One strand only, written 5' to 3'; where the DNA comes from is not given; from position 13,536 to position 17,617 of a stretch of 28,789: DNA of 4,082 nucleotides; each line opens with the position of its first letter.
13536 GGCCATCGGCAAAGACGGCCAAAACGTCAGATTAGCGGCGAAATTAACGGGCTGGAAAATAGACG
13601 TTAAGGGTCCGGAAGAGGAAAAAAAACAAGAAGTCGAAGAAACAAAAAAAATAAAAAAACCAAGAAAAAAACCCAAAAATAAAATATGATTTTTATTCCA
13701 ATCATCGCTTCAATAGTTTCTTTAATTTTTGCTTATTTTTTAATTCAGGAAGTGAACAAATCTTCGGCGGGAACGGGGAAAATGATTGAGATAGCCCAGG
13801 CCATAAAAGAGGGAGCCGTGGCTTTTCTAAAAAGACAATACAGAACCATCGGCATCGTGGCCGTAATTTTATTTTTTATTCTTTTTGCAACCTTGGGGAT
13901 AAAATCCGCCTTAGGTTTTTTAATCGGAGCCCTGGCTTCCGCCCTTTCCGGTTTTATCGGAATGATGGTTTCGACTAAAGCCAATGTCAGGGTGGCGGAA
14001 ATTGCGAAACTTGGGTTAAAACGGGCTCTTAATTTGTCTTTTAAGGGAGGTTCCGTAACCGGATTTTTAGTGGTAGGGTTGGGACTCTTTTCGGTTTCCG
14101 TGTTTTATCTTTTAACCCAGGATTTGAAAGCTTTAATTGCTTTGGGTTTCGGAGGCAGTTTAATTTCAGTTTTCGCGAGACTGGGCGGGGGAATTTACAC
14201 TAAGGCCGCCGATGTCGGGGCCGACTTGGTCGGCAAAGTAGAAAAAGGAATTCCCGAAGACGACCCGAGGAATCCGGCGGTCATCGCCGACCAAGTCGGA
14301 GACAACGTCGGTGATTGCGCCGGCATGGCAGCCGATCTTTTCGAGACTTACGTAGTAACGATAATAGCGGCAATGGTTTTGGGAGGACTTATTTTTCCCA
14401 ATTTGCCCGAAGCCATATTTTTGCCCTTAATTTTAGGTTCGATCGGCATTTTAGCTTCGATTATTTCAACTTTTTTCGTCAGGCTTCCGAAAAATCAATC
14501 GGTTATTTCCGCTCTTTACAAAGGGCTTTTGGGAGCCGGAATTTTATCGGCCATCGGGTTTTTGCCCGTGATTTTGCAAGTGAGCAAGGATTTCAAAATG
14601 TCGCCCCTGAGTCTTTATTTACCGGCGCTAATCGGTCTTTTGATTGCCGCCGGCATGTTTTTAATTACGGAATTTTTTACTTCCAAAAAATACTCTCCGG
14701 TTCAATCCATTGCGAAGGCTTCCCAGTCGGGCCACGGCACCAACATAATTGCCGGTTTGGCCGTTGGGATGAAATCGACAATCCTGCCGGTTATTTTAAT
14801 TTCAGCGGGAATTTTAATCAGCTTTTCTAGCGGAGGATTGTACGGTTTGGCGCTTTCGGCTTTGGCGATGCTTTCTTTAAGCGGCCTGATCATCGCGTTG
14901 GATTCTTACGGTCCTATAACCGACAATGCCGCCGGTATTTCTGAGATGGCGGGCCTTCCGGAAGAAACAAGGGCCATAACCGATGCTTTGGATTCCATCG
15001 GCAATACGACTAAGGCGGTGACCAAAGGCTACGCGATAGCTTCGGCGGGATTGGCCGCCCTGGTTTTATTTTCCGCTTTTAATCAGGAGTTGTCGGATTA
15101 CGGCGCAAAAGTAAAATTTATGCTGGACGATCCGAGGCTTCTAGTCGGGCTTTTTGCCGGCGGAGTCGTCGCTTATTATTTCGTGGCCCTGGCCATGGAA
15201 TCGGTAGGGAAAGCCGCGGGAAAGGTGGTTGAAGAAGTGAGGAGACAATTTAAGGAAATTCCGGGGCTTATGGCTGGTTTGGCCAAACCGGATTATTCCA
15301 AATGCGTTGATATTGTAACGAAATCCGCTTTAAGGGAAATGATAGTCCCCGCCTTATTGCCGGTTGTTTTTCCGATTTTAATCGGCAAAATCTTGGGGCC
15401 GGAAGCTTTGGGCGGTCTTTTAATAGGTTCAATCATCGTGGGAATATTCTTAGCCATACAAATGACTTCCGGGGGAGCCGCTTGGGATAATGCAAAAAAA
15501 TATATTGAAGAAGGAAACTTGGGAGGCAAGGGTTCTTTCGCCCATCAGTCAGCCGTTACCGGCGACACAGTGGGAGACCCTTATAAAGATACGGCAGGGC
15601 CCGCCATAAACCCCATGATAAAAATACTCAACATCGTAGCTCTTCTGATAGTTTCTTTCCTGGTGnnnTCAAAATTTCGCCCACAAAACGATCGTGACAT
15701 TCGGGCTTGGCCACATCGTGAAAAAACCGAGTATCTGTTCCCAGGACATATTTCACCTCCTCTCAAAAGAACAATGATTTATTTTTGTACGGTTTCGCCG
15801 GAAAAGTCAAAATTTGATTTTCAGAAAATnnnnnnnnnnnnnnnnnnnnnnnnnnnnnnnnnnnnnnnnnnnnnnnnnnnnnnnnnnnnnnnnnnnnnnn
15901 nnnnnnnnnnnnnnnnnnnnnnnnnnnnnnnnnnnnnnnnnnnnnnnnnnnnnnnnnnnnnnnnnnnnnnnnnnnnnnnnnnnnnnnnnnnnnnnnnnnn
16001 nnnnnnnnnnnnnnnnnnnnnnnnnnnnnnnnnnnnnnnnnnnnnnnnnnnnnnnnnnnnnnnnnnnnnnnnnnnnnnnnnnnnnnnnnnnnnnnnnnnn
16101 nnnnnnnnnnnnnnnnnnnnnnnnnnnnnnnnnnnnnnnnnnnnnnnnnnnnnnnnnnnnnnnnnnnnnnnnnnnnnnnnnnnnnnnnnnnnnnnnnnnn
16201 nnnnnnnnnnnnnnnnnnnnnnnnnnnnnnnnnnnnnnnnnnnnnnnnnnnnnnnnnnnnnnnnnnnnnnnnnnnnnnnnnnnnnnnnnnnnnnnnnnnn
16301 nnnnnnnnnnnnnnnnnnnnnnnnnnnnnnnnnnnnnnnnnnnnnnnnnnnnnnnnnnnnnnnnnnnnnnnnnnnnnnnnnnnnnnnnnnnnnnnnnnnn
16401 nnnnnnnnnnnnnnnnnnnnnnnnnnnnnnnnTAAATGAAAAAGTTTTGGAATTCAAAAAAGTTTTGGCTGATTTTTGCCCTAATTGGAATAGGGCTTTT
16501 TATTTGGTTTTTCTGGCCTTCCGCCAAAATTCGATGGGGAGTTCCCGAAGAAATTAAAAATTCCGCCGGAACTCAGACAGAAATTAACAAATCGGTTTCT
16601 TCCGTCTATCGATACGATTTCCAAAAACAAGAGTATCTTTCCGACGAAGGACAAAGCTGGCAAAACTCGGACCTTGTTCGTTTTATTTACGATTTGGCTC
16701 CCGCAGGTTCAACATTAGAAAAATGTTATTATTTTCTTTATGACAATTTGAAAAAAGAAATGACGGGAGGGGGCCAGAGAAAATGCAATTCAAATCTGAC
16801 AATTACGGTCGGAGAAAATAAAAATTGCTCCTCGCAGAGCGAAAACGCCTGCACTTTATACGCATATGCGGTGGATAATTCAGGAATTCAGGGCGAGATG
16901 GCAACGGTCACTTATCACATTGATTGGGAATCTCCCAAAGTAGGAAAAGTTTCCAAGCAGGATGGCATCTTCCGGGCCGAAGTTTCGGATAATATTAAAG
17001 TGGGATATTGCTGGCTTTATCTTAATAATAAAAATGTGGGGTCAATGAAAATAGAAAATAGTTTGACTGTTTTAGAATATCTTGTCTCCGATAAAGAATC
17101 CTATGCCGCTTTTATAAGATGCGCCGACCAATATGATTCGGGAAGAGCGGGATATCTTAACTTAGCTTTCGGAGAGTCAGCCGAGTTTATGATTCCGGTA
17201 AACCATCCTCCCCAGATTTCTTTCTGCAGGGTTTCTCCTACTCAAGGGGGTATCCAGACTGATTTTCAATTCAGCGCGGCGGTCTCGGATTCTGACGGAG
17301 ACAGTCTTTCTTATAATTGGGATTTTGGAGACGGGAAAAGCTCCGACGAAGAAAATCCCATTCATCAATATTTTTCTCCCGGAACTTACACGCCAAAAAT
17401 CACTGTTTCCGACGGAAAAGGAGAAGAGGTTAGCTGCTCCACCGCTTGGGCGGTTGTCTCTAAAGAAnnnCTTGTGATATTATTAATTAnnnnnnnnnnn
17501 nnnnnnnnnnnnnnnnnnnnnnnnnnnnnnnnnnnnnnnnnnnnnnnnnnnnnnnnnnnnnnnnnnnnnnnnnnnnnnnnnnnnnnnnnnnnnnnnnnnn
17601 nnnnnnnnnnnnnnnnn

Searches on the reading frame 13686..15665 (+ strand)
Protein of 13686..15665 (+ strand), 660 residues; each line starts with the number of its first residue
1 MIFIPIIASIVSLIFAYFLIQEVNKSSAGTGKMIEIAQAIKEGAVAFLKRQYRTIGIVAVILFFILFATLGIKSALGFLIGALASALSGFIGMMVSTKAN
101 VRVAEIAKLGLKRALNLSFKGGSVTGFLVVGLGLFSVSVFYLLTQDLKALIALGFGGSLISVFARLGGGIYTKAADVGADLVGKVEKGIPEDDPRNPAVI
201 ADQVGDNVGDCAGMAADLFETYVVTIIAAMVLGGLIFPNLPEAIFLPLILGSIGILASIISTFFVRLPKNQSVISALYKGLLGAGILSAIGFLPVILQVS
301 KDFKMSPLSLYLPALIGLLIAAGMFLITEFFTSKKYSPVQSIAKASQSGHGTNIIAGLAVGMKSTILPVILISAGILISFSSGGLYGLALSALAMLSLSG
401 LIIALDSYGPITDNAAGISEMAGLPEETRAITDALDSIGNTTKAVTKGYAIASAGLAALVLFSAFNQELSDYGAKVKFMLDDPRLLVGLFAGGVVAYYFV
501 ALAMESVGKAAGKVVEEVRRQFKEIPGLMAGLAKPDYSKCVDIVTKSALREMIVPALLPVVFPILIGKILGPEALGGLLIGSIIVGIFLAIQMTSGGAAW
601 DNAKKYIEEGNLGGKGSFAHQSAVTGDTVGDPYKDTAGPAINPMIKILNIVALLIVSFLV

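Call 62: search_protein_families(library=pfam, max_evalue=0.00001, proteins=[window:13686-15665:+])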
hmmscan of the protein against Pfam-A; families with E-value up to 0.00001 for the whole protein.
window:13686-15665:+ (660 aa): 1 family
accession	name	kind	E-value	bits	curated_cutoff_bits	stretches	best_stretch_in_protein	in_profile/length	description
PF03030.21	H_PPase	-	3e-260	865.8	29.7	1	10-655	1-645/645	Inorganic H+ pyrophosphatase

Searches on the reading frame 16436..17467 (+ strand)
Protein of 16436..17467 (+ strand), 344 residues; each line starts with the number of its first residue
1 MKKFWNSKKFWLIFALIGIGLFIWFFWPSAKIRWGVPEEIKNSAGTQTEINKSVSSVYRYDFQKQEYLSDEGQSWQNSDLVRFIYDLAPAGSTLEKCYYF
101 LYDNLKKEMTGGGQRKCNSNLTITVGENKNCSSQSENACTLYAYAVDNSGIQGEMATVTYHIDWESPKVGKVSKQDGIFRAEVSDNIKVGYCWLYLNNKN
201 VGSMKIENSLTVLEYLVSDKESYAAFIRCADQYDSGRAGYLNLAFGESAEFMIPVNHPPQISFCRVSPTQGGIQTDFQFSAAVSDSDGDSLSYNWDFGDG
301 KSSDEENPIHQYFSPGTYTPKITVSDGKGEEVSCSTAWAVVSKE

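Call 62: search_protein_families(library=pfam, max_evalue=0.00001, proteins=[window:16436-17467:+])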
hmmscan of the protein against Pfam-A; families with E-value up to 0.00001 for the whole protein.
window:16436-17467:+ (344 aa): 3 families
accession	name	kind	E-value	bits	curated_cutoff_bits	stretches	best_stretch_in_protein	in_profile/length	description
PF18911.6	PKD_4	-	1e-17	64.4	27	1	256-337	1-81/85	PKD domain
PF00801.26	PKD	-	3.5e-14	53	23.5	1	274-330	14-71/80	PKD domain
PF02010.21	REJ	-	8.7e-06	25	25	0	164-328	261-400/452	REJ domain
